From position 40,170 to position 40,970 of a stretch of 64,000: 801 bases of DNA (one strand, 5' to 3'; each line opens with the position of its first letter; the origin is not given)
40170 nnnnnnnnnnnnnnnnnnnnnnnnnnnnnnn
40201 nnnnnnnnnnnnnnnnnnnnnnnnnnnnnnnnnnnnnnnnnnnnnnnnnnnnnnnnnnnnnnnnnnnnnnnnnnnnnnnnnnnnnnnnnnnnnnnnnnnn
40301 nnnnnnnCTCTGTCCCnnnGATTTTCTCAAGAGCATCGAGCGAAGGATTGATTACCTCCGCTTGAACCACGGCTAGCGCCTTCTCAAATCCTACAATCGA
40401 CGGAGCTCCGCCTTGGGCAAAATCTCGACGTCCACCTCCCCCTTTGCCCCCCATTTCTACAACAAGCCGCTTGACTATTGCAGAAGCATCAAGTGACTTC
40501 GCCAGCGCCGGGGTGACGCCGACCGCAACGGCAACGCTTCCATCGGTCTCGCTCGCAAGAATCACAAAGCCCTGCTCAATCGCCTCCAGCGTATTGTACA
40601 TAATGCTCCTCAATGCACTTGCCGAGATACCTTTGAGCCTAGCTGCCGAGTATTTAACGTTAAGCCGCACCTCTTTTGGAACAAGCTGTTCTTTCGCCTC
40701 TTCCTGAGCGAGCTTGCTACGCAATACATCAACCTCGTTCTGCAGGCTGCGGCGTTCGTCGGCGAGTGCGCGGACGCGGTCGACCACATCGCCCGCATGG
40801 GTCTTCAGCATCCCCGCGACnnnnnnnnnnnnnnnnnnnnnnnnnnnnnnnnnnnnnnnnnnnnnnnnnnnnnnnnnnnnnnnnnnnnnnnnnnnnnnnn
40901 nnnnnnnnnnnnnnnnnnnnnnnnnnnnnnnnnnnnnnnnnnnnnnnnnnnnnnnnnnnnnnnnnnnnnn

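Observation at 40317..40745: The last ~430 nt of alaS (C-terminal C-Ala/DHHA1 domain) form an abrupt low-GC, foreign-codon module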

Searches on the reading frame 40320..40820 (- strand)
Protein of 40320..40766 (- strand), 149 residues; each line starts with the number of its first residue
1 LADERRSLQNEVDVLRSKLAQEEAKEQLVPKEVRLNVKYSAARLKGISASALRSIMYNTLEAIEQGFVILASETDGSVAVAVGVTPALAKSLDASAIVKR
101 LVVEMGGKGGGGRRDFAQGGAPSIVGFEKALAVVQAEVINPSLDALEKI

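Call 12: find_homologous_proteins(query=window:40320-40745:-)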
Query window:40320-40745:- (142 aa): 4 proteins with E <= 0.001 among 198 candidates.
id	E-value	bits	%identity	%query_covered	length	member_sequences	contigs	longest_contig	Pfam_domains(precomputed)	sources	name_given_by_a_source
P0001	2.3e-14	72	45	82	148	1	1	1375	PF02272.25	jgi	jgi:alanyl-tRNA synthetase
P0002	1.2e-13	69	44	82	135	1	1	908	PF02272.25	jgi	-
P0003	7.7e-11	60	36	85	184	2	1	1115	PF02272.25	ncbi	-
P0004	1.0e-6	47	36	81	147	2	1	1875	PF02272.25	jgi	-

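Call 17: find_encoding_contigs(protein=P0001, flank=3000)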
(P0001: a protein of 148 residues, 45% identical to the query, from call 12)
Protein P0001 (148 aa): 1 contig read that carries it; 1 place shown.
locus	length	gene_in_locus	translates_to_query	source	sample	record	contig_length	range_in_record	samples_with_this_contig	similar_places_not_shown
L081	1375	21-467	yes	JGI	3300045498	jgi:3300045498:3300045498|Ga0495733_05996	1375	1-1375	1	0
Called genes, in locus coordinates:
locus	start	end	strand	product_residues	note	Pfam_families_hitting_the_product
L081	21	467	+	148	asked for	PF02272:DHHA1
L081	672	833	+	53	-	PF07045:DUF1330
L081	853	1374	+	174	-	?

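Call 18: find_encoding_contigs(protein=P0003, flank=3000)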
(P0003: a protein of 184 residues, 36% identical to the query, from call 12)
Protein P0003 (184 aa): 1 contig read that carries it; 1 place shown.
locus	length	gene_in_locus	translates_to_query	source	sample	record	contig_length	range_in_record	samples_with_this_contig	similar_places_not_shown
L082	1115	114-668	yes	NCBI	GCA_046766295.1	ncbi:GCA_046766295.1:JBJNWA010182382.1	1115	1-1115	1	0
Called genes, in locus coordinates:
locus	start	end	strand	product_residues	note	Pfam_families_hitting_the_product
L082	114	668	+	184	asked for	PF02272:DHHA1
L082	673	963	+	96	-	PF07045:DUF1330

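Call 26: search_protein_families(library=pfam, proteins=[window:40320-40745:-], max_evalue=10)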
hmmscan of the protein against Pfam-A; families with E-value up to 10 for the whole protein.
window:40320-40745:- (142 aa): 1 family
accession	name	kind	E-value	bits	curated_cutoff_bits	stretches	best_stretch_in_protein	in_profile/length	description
PF02272.25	DHHA1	-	6.9e-11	42.9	25.9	1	29-131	1-100/102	DHHA1 domain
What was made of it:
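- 40320..40745 (-): Low-GC variable module: 142 codons encoding the second half of the coiled coil and the globular C-Ala (DHHA1-like) domain. Pfam DHHA1 E = 7e-11 (call 26).
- On C-Ala domain of AlaRS: PF02272 E = 7e-11 (call 26).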

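Call 27: search_protein_representatives(protein=window:40320-40745:-)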
Query: 142 residues. Proteins with E-value up to 0.001 (for the whole library): 1411; up to 1e-10: 16; up to 1e-30: 0. The best 150 are listed.
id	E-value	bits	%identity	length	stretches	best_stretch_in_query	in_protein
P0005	4.8e-22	94.7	45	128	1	18-139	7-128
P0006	1.2e-19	86.9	48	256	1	4-135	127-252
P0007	2.6e-14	69.7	39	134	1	1-128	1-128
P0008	6.2e-14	68.5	38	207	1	1-133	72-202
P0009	7.8e-13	64.9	49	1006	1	42-127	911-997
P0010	1.5e-12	64.0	46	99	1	46-129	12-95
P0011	1.1e-11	61.2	46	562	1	29-119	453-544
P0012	1.8e-11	60.5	36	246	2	29-130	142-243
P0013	3.0e-11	59.8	38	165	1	1-125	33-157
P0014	4.1e-11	59.4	39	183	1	5-116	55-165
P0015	4.1e-11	59.4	36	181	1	10-128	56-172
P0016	4.6e-11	59.2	43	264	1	29-117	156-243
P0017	5.6e-11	59.0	36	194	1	3-117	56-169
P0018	6.1e-11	58.8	40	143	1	21-130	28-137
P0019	8.5e-11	58.4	34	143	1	18-128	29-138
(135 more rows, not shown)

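Call 28: list_cluster_members(proteins=[P0005, P0006, P0007, P0008, P0009, P0010, P0011, P0016])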
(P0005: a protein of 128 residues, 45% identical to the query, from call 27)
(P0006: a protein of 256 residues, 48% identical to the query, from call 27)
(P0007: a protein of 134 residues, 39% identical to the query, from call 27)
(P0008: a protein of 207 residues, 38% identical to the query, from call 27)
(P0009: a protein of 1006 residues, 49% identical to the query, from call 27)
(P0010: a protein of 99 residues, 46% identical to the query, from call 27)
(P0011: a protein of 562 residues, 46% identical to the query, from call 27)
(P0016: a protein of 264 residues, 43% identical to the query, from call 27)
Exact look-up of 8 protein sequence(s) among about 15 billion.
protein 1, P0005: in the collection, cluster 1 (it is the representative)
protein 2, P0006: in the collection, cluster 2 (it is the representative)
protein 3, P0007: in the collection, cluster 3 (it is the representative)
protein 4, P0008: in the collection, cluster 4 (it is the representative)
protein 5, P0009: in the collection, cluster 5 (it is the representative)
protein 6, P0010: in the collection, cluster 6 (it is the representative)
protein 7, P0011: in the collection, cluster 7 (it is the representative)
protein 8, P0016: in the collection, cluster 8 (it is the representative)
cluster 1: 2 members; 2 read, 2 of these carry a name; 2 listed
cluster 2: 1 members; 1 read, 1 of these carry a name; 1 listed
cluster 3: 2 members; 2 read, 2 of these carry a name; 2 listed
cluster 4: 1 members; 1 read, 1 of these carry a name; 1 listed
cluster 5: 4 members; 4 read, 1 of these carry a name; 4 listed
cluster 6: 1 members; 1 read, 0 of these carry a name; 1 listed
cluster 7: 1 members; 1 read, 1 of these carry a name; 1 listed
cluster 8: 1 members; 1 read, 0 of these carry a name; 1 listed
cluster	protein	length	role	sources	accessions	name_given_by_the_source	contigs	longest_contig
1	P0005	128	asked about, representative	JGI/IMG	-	alanyl-tRNA synthetase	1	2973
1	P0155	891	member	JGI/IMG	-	alanyl-tRNA synthetase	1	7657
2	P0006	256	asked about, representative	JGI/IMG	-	alanyl-tRNA synthetase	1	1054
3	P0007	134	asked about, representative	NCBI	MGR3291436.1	MAG: DHHA1 domain-containing protein, partial [Paracoccaceae bacterium]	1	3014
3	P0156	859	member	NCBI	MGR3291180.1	MAG: alanine--tRNA ligase, partial [Paracoccaceae bacterium]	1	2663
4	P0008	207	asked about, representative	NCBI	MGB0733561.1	MAG: DHHA1 domain-containing protein, partial [Pontibacterium sp.]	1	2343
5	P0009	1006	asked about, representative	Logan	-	-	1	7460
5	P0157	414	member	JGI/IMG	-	alanyl-tRNA synthetase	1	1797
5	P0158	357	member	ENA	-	-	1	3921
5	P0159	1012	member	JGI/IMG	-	-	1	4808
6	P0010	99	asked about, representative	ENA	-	-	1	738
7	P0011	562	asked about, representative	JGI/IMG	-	alanyl-tRNA synthetase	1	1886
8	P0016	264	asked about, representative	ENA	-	-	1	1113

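Call 30: find_encoding_contigs(protein=P0155, flank=6000)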
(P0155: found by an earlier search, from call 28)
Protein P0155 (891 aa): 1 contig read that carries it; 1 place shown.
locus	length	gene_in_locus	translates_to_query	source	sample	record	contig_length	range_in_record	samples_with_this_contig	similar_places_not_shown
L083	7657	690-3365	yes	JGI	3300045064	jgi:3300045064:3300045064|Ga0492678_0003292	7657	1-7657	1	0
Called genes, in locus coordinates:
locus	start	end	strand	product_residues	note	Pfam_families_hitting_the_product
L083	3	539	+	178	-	PF00154:RecA_N, PF21096:RecA_C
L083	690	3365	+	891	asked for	PF01411:tRNA-synt_2c, PF07973:tRNA_SAD, PF02272:DHHA1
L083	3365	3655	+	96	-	PF07045:DUF1330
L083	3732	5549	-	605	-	PF00009:GTP_EFTU, PF00735:Septin (faint), PF01926:MMR_HSR1 (faint), PF22042:EF-G_D2, PF03144:GTP_EFTU_D2, PF00679:EFG_C, PF21018:BipA_C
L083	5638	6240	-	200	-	PF02588:YitT_membrane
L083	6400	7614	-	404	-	PF00180:Iso_dh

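Call 31: find_encoding_contigs(protein=P0006, flank=6000)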
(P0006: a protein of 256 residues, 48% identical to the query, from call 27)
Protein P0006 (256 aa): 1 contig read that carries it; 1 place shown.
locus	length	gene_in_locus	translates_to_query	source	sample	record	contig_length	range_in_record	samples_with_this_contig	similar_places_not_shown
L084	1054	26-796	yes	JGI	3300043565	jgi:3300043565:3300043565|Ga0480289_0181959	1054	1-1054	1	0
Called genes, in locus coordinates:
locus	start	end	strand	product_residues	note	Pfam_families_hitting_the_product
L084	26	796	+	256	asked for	PF07973:tRNA_SAD, PF02272:DHHA1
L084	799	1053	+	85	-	?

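Call 33: find_encoding_contigs(protein=P0005, flank=6000)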
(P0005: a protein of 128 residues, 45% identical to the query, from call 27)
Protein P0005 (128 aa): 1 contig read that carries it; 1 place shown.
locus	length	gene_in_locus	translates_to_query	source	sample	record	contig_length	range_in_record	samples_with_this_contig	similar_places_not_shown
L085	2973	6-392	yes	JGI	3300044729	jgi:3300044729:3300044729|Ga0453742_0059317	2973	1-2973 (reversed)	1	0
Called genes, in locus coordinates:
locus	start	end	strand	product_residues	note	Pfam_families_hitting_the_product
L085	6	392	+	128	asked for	PF02272:DHHA1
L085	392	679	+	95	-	PF07045:DUF1330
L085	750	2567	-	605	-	PF00009:GTP_EFTU, PF01926:MMR_HSR1 (faint), PF22042:EF-G_D2, PF03144:GTP_EFTU_D2, PF00679:EFG_C, PF21018:BipA_C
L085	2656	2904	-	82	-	-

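Call 36: find_related_loci(query=A1, collection=metagenome_contigs, flank=4000)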
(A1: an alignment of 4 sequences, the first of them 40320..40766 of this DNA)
Query A1 (149 aa) in metagenome_contigs; peptide patterns used: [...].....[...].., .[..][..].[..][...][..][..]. (x = any residue, [..] = any of these).
600 stretches matched a pattern (row limit reached: there are more); 86 encode a relative of the query (tblastn E <= 1e-3); the best 80 are kept; 80 distinct loci.
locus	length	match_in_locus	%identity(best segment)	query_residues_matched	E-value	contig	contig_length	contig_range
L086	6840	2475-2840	40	1-123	2e-13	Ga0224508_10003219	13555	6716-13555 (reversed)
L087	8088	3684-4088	39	1-136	5e-13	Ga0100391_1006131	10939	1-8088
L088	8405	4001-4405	39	1-136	5e-13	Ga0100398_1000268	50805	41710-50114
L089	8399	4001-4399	39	1-134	4e-13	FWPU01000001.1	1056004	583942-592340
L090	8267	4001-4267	35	46-134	2e-12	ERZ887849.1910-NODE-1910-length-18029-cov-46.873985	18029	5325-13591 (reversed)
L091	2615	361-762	39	1-135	2e-12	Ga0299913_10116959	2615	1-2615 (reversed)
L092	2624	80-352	34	44-134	7e-12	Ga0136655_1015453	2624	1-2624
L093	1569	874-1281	37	1-135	5e-12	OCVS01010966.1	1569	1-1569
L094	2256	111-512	38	1-135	7e-11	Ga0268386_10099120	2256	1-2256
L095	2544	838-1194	41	4-123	1e-10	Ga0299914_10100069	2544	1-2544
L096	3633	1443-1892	32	1-149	3e-10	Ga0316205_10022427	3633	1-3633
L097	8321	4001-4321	30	31-138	9e-10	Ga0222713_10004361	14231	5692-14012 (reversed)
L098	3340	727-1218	34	1-143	1e-9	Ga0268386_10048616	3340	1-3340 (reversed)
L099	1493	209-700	34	1-143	1e-9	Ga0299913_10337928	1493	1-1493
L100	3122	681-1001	29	31-138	3e-9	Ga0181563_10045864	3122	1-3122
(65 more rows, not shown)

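Call 37: find_homologous_proteins(query=A1, max_evalue=1e-8)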
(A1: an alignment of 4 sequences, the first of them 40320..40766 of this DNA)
Query A1 (4 sequences) (149 aa, profile of the alignment): 4705 proteins with E <= 1e-8 among 8000 candidates; the best 120 are listed.
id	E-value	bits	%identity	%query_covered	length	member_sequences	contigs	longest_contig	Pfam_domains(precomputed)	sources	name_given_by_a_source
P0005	1.1e-63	231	44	86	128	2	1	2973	PF02272.25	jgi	jgi:alanyl-tRNA synthetase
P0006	9.6e-59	215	45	95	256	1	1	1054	PF07973.20,PF02272.25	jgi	jgi:alanyl-tRNA synthetase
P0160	6.3e-42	161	53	96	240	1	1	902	PF07973.20,PF02272.25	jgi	jgi:alanyl-tRNA synthetase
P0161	3.7e-31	126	42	83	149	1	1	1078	PF02272.25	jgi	jgi:alanyl-tRNA synthetase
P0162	5.5e-31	125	44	91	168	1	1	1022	PF02272.25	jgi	jgi:alanyl-tRNA synthetase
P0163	6.9e-31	125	44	81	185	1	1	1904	PF02272.25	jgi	-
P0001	7.6e-31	125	44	83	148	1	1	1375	PF02272.25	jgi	jgi:alanyl-tRNA synthetase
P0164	8.9e-31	125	42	83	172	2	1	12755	PF02272.25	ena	-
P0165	8.9e-31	125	41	83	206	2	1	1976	PF02272.25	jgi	jgi:alanyl-tRNA synthetase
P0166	1.5e-30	124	44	91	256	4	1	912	PF07973.20,PF02272.25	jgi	-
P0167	2.5e-30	123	43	83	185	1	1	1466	PF02272.25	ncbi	-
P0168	2.7e-30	123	46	81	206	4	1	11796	PF02272.25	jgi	jgi:alanyl-tRNA synthetase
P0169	2.8e-30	123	43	87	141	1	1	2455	PF02272.25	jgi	jgi:alanyl-tRNA synthetase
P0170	3.1e-30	123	42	83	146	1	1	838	PF02272.25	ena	-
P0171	4.9e-30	122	42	83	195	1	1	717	PF02272.25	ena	-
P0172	5.3e-30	122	45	81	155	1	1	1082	PF02272.25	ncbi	ncbi:MAG: DHHA1 domain-containing protein, partial [Pseudomonadota bacterium]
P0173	7.4e-30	122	39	83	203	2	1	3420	PF02272.25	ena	-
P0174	8.1e-30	122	46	81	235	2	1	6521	PF07973.20,PF02272.25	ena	-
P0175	8.4e-30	122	46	83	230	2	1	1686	PF07973.20,PF02272.25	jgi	-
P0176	8.5e-30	121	41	88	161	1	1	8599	PF02272.25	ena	-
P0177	8.9e-30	121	45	81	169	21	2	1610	PF02272.25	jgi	jgi:alanyl-tRNA synthetase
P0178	9.1e-30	121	41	83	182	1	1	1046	PF02272.25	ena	-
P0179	9.9e-30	121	44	79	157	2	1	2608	PF02272.25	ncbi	-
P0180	1.2e-29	121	40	82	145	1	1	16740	PF02272.25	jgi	jgi:alanyl-tRNA synthetase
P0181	1.3e-29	121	44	88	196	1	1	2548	PF02272.25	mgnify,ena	mgnify:FL=1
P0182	1.8e-29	120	40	83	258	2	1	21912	PF07973.20,PF02272.25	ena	-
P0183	2.1e-29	120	38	91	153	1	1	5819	PF02272.25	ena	-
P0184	2.2e-29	120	40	85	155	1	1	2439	PF02272.25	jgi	-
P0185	2.8e-29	120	47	81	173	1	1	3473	PF02272.25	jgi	jgi:alanyl-tRNA synthetase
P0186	2.9e-29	120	40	81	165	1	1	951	PF02272.25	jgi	jgi:Alanyl-tRNA synthetase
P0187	3.1e-29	120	46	81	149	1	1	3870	PF02272.25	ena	-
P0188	4.5e-29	119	42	81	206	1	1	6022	PF02272.25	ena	-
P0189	4.7e-29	119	43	81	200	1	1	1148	PF02272.25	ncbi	ncbi:DHHA1 domain-containing protein, partial [Cribrihabitans sp. XS_ASV171]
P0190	4.8e-29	119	42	81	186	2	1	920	PF02272.25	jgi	jgi:alanyl-tRNA synthetase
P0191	5.2e-29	119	39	91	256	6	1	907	PF07973.20,PF02272.25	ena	-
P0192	5.6e-29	119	39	91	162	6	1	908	PF02272.25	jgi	jgi:alanyl-tRNA synthetase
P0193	6.0e-29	119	39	83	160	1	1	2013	PF02272.25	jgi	jgi:alanyl-tRNA synthetase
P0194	6.3e-29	119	41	83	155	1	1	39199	PF02272.25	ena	-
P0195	6.5e-29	119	46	81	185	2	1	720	PF02272.25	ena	-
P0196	6.6e-29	119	41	88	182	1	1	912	PF02272.25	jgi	jgi:alanyl-tRNA synthetase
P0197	6.7e-29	119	39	89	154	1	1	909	PF02272.25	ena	-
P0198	7.5e-29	118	39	83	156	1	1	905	PF02272.25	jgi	jgi:alanyl-tRNA synthetase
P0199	9.4e-29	118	39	91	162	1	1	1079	PF02272.25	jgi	-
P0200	1.0e-28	118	39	81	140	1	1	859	PF02272.25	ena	-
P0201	1.1e-28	118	35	95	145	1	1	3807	PF02272.25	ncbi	ncbi:MAG: DHHA1 domain-containing protein, partial [Pseudomonadota bacterium]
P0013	1.1e-28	118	41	81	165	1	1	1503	PF02272.25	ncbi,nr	ncbi:MAG TPA: alanine--tRNA ligase, partial [Aliiroseovarius sp.]|nr:alanine--tRNA ligase [Aliiroseo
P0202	1.2e-28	118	45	81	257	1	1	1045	PF07973.20,PF02272.25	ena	-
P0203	1.2e-28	118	39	82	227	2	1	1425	PF07973.20,PF02272.25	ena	-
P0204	1.2e-28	118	44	81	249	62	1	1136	PF07973.20,PF02272.25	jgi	jgi:alanyl-tRNA synthetase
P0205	1.2e-28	118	39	81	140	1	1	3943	PF02272.25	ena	-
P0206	1.4e-28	118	40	89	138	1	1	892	PF02272.25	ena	-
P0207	1.4e-28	118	43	81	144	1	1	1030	PF02272.25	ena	-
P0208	1.5e-28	117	44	81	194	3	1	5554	PF02272.25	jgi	jgi:alanyl-tRNA synthetase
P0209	1.5e-28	117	44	82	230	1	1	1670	PF07973.20,PF02272.25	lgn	-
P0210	1.5e-28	117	35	91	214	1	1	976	PF07973.20,PF02272.25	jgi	jgi:alanyl-tRNA synthetase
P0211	1.6e-28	117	40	77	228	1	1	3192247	PF07973.20,PF02272.25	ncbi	ncbi:DHHA1 domain-containing protein [Jhaorihella thermophila]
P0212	2.2e-28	117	38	87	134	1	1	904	PF02272.25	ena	-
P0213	2.3e-28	117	42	83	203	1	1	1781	PF02272.25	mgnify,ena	mgnify:FL=1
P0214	2.5e-28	117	45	89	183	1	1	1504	PF02272.25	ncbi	-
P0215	2.7e-28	117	42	79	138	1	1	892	PF02272.25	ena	-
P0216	2.8e-28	117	43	81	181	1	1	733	PF02272.25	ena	-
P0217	2.9e-28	117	42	81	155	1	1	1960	PF02272.25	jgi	jgi:alanyl-tRNA synthetase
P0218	3.0e-28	116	43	81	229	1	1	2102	PF07973.20,PF02272.25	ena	-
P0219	3.1e-28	116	42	83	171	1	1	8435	PF02272.25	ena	-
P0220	3.3e-28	116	37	81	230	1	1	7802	PF07973.20,PF02272.25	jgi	jgi:alanyl-tRNA synthetase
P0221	3.3e-28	116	40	88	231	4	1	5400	PF07973.20,PF02272.25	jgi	jgi:alanyl-tRNA synthetase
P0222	3.3e-28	116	39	91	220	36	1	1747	PF07973.20,PF02272.25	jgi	jgi:alanyl-tRNA synthetase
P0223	3.3e-28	116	38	79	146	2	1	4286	PF02272.25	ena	-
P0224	3.8e-28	116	41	81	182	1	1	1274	PF02272.25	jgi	jgi:alanyl-tRNA synthetase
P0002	3.8e-28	116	44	79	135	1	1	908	PF02272.25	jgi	-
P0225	3.9e-28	116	39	91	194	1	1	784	PF02272.25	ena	-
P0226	3.9e-28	116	42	91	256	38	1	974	PF07973.20,PF02272.25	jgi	jgi:alanyl-tRNA synthetase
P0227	4.2e-28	116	43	81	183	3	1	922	PF02272.25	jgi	jgi:alanyl-tRNA synthetase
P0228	4.3e-28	116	42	81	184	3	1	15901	PF02272.25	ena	-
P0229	4.3e-28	116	38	78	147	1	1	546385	PF02272.25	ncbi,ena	-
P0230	4.4e-28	116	41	81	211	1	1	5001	PF02272.25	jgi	-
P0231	5.4e-28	116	42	82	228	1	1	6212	PF07973.20,PF02272.25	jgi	jgi:alanyl-tRNA synthetase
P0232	5.6e-28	116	41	81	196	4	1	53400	PF02272.25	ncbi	-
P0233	5.7e-28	116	41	83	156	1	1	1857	PF02272.25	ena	-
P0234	5.8e-28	116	45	81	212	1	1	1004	PF07973.20,PF02272.25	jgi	jgi:alanyl-tRNA synthetase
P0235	6.0e-28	115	39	91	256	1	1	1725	PF07973.20,PF02272.25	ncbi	-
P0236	6.1e-28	115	42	88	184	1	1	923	PF02272.25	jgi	jgi:alanyl-tRNA synthetase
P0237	6.1e-28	115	42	81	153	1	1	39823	PF02272.25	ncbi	-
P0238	7.2e-28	115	45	83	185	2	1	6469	PF02272.25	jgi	jgi:alanyl-tRNA synthetase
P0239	8.2e-28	115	38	88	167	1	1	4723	PF02272.25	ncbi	ncbi:MAG: DHHA1 domain-containing protein, partial [Pseudomonadota bacterium]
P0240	9.2e-28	115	37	83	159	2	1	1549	PF02272.25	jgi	jgi:alanyl-tRNA synthetase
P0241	9.4e-28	115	43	81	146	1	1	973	PF02272.25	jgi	-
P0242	9.7e-28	115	40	91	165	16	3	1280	PF02272.25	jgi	jgi:alanyl-tRNA synthetase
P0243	9.7e-28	115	42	83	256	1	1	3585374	PF07973.20,PF02272.25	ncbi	ncbi:DHHA1 domain-containing protein [Sulfitobacter pacificus]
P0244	1.0e-27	115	39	85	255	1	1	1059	PF07973.20,PF02272.25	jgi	jgi:alanyl-tRNA synthetase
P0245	1.0e-27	115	42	82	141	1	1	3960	PF02272.25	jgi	-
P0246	1.0e-27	115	38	93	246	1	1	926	PF07973.20,PF02272.25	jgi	jgi:alanyl-tRNA synthetase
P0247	1.1e-27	115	40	81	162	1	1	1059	PF02272.25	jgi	jgi:alanyl-tRNA synthetase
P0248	1.1e-27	115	36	81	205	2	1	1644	PF02272.25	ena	-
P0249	1.1e-27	115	40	91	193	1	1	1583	PF02272.25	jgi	jgi:alanyl-tRNA synthetase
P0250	1.1e-27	115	39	89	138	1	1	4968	PF02272.25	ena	-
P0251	1.2e-27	115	42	79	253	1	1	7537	PF07973.20,PF02272.25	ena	-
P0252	1.2e-27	115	39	90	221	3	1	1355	PF07973.20,PF02272.25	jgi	jgi:alanyl-tRNA synthetase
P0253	1.2e-27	115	41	83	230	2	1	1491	PF07973.20,PF02272.25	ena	-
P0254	1.2e-27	115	39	81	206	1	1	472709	PF02272.25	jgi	jgi:alanyl-tRNA synthetase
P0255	1.4e-27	114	46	81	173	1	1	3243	PF02272.25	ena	-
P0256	1.4e-27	114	39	81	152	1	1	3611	PF02272.25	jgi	jgi:alanyl-tRNA synthetase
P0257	1.5e-27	114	38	89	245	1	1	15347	PF07973.20,PF02272.25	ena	-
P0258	1.5e-27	114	43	83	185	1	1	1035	PF02272.25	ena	-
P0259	1.6e-27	114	41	91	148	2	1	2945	PF02272.25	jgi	-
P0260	1.6e-27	114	38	83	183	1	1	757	PF02272.25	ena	-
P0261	1.6e-27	114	36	81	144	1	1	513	PF02272.25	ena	-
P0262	1.7e-27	114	34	91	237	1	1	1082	PF07973.20,PF02272.25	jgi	-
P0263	1.8e-27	114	39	81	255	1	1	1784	PF07973.20,PF02272.25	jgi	jgi:alanyl-tRNA synthetase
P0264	1.8e-27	114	38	81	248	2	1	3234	PF07973.20,PF02272.25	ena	-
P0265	1.9e-27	114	39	81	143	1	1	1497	PF02272.25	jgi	jgi:alanyl-tRNA synthetase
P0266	2.0e-27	114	42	83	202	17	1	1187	PF02272.25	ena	-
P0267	2.1e-27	114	43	81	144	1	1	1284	PF02272.25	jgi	-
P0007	2.1e-27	114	39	86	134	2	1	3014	PF02272.25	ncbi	ncbi:MAG: DHHA1 domain-containing protein, partial [Paracoccaceae bacterium]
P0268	2.2e-27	114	41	88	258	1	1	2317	PF07973.20,PF02272.25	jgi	-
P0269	2.2e-27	114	40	88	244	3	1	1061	PF07973.20,PF02272.25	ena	-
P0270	2.3e-27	114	42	91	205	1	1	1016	PF02272.25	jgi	-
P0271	2.6e-27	113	43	83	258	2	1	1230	PF07973.20,PF02272.25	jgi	jgi:alanyl-tRNA synthetase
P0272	2.7e-27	113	43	83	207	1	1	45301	PF02272.25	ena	-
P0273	2.8e-27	113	39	84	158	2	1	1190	PF02272.25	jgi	jgi:alanyl-tRNA synthetase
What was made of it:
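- On Mosaic gene by intragenic recombination: The best identity is 48%, and the best hits are themselves chimeric (calls 12, 27, 37).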

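Call 38: find_encoding_contigs(protein=P0160, flank=3000)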
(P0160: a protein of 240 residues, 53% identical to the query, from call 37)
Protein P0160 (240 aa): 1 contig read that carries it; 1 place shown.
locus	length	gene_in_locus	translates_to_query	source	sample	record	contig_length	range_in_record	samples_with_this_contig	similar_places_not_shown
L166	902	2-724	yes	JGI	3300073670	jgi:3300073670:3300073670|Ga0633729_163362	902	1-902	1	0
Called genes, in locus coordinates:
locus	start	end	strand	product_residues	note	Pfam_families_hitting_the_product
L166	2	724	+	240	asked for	PF07973:tRNA_SAD, PF02272:DHHA1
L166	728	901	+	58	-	?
